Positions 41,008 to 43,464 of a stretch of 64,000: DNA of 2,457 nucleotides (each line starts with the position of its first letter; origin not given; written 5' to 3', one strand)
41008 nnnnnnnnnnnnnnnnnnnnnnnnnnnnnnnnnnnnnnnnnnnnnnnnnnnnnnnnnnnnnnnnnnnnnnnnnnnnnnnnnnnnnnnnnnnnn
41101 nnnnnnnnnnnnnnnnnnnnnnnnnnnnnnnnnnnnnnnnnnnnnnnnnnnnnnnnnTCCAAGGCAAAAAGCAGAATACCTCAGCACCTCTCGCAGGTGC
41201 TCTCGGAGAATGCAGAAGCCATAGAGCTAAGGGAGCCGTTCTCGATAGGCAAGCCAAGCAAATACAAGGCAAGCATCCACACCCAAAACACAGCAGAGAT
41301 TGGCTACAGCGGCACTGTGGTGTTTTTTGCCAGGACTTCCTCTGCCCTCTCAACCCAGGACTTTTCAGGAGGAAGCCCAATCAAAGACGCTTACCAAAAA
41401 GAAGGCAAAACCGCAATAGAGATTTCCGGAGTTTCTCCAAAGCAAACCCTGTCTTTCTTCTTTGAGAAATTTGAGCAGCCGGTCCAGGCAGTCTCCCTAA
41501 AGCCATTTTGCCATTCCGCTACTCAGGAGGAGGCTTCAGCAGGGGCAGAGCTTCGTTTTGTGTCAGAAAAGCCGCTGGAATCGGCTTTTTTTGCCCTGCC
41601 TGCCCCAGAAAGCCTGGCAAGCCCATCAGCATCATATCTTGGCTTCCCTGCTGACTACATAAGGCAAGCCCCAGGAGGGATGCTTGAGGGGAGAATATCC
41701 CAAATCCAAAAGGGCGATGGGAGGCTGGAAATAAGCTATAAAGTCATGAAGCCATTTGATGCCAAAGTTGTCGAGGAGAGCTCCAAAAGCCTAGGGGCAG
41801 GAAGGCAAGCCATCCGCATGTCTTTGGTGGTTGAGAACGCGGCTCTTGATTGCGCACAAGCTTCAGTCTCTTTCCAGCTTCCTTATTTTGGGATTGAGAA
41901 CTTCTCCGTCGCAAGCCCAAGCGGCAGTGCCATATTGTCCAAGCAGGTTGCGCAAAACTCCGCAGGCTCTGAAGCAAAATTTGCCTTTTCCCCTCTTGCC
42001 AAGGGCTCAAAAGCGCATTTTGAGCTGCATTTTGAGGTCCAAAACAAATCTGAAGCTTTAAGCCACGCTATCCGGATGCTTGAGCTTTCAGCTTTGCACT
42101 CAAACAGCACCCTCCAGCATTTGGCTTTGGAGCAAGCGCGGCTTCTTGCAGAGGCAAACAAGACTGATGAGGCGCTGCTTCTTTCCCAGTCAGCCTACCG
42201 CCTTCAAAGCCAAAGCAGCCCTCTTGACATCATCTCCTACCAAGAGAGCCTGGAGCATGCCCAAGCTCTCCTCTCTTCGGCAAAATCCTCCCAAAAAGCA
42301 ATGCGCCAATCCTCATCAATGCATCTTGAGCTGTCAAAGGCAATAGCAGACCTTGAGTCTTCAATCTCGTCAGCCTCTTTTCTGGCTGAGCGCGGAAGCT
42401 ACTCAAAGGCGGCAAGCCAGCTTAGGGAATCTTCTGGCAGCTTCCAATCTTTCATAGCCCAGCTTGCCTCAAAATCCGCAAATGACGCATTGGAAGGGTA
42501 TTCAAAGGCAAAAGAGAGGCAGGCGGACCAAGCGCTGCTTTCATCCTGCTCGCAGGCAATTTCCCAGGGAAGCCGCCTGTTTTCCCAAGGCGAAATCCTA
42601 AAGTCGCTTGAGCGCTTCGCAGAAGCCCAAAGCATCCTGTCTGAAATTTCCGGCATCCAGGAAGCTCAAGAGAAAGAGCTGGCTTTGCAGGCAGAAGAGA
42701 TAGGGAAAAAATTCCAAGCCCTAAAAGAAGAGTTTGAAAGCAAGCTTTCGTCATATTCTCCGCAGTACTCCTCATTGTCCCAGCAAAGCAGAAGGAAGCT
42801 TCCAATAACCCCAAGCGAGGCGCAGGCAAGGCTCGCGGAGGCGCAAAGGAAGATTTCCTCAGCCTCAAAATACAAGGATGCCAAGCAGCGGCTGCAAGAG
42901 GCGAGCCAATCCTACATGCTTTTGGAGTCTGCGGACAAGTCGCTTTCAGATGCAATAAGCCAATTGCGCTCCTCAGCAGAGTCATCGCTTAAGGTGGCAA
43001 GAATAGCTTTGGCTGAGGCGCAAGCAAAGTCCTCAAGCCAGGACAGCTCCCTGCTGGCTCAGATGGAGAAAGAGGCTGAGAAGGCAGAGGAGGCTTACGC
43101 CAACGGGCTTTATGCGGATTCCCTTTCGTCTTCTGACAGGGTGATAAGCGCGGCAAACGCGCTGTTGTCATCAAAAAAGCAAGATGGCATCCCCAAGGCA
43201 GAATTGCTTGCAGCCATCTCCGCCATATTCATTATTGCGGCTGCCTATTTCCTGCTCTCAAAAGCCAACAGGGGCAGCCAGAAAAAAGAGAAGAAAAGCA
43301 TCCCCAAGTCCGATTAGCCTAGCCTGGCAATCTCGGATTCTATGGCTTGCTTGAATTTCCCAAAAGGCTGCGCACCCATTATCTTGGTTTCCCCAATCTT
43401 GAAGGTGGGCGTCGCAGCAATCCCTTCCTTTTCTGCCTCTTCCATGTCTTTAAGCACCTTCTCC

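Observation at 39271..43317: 1348-aa low-complexity coiled-coil envelope protein with lipobox-like signal and C-terminal anchor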

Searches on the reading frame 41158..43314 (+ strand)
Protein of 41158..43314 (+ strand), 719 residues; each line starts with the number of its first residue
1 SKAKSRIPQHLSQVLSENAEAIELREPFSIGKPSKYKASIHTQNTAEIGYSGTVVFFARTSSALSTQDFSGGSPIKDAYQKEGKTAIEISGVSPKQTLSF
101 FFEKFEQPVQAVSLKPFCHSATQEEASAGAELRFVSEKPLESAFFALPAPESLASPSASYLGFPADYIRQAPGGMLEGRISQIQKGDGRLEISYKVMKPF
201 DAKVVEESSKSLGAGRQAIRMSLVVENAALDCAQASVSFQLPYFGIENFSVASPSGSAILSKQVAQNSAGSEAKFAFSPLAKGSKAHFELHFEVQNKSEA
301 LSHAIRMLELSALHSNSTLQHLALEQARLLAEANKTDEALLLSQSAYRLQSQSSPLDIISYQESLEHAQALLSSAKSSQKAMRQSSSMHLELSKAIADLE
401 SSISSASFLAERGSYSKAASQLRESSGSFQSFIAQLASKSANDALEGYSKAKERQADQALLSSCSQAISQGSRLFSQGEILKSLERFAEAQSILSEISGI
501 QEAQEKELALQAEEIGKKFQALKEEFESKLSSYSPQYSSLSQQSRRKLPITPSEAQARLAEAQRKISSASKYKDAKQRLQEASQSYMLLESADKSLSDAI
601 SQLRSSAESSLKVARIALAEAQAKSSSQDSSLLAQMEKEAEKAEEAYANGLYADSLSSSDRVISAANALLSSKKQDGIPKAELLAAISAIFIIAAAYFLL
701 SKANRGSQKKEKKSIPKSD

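Call 32: predict_structure(alignment_id=A3)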
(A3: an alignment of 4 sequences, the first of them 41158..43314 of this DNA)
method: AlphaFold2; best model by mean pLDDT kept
length: 719 residues; sequences in the alignment: 4
mean_pLDDT: 74.1   pTM: 0.36
mean pLDDT of the five models: 74.1, 73.6, 73.5, 71.3, 70.3
residues with pLDDT >= 90: 184; 70-90: 298; 50-70: 108; < 50: 129
segments of 3 or more residues with pLDDT < 50: 1-26, 33-105, 351-353, 674-679, 701-719
pLDDT, mean of each block of 10 residues (from residue 1): 40 36 46 47 43 37 28 31 36 46 52 72 85 66 67 69 72 64 75 83 88 79 89 90 83 86 82 91 89 78 74 66 84 77 65 66 93 92 80 94 90 84 95 93 90 81 93 93 92 87 83 91 94 88 83 93 90 84 93 93 87 83 68 83 88 85 78 47 53 55 42 35
secondary structure, 60 per line:
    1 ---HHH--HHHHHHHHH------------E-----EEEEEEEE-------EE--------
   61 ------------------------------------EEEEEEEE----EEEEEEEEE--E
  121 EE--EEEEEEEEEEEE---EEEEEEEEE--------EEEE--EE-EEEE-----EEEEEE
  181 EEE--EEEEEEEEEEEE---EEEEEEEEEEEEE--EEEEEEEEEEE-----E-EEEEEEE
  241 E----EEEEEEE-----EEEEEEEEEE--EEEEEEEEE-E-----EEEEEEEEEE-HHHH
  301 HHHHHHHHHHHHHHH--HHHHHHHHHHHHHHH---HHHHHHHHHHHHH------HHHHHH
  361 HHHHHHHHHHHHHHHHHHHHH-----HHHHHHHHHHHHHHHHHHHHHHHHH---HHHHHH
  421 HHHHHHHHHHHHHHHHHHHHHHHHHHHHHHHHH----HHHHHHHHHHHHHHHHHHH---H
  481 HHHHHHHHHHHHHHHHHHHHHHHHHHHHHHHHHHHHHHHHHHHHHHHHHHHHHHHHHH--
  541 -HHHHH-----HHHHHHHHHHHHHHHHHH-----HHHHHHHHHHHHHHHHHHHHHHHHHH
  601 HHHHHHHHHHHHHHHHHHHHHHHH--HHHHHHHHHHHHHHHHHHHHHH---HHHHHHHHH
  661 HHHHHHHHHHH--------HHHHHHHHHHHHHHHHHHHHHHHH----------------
elements in order (helices of 4 or more, strands of 3 or more residues): H9-17 E36-43 E97-104 E109-117 E120-122 E125-136 E140-148 E157-160 E166-169 E175-183 E186-197 E201-213 E216-226 E234-241 E246-252 E258-267 E270-278 E286-295 H297-315 H318-332 H336-348 H355-381 H387-411 H415-453 H458-476 H480-538 H542-546 H552-569 H575-624 H627-648 H652-671 H680-703

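Call 36: fold_search(model_id=the predicted structure, library=pdb)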
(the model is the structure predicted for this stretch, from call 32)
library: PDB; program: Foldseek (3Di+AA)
matches with E <= 10: 820; with E <= 0.001: 117
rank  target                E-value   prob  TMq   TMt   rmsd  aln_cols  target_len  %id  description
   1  8b6l_O                3.1e-07  1.00  0.11  0.12  23.5       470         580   11  Subtomogram average of the human Sec61-TRAP-OSTA-translocon (released 2022-12-07)
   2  6c26_1                7.1e-06  1.00  0.11  0.16  18.9       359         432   11  The Cryo-EM structure of a eukaryotic oligosaccharyl transferase complex (released 2018-01-31)
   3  8cgp_B                1.2e-05  1.00  0.12  0.10  10.6       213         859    8  Insulin regulated aminopeptidase (IRAP) in complex with an allosteric aryl sulfonamide inhibitor (released 2024-01-31)
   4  6f0j_A                1.8e-05  0.90  0.08  0.14  22.5       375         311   11  GLIC mutant E26A (released 2018-01-10)
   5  6ezn_A                2.4e-05  1.00  0.11  0.17  16.3       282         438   11  Cryo-EM structure of the yeast oligosaccharyltransferase (OST) complex (released 2018-01-17)
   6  5mj6_B                2.7e-05  1.00  0.11  0.10  11.0       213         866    9  Ligand-induced conformational change of Insulin-regulated aminopeptidase: insights on catalytic mechanism and active s (released 2017-04-05)
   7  6f0m_A                2.7e-05  0.89  0.08  0.14  22.3       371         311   11  GLIC mutant E35Q (released 2018-01-10)
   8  4kx7_A                3.2e-05  1.00  0.14  0.12   8.5       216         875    7  Crystal structure of human aminopeptidase A (released 2013-07-31)
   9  6s7t_E                3.4e-05  1.00  0.11  0.17  15.7       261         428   11  Cryo-EM structure of human oligosaccharyltransferase complex OST-B (released 2019-12-18)
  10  5mj6_A                3.7e-05  1.00  0.11  0.10  10.6       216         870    7  Ligand-induced conformational change of Insulin-regulated aminopeptidase: insights on catalytic mechanism and active s (released 2017-04-05)
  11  7zyf_B                4.6e-05  1.00  0.12  0.10  10.3       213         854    9  Insulin regulated aminopeptidase (IRAP) in complex with a nanomolar alpha hydroxy beta amino acid based inhibitor. (released 2022-07-20)
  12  4p8q_B                4.9e-05  1.00  0.12  0.11  10.0       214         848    9  Crystal Structure of Human Insulin Regulated Aminopeptidase with Alanine in Active Site (released 2014-12-03)
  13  6i08_A                5.7e-05  0.80  0.08  0.14  22.5       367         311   10  THE GLIC PENTAMERIC LIGAND-GATED ION CHANNEL MUTANT E243C-I201W (released 2018-12-19)
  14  8cgp_A                6.1e-05  1.00  0.12  0.11  10.3       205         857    9  Insulin regulated aminopeptidase (IRAP) in complex with an allosteric aryl sulfonamide inhibitor (released 2024-01-31)
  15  7oci_A                6.7e-05  1.00  0.11  0.17  15.5       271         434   12  Cryo-EM structure of yeast Ost6p containing oligosaccharyltransferase complex (released 2022-02-16)
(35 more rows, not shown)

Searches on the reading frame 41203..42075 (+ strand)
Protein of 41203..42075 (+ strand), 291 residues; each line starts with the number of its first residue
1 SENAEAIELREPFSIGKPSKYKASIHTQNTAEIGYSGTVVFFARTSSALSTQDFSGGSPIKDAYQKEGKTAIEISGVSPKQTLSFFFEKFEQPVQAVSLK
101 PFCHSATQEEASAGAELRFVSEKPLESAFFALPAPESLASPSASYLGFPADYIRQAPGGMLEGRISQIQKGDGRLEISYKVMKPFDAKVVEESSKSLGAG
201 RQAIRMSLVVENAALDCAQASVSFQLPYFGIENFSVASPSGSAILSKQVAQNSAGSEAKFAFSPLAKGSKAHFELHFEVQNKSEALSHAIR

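Call 45: search_protein_families(library=pfam, proteins=[window:41203-42075:+], max_evalue=10)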
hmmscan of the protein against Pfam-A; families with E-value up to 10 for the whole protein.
seq(291 aa): 1 family
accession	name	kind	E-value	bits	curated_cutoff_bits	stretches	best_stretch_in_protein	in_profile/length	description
PF08033.17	Sec23_BS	-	0.069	14.2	33.5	1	41-94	6-53/86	Sec23/Sec24 beta-sandwich domain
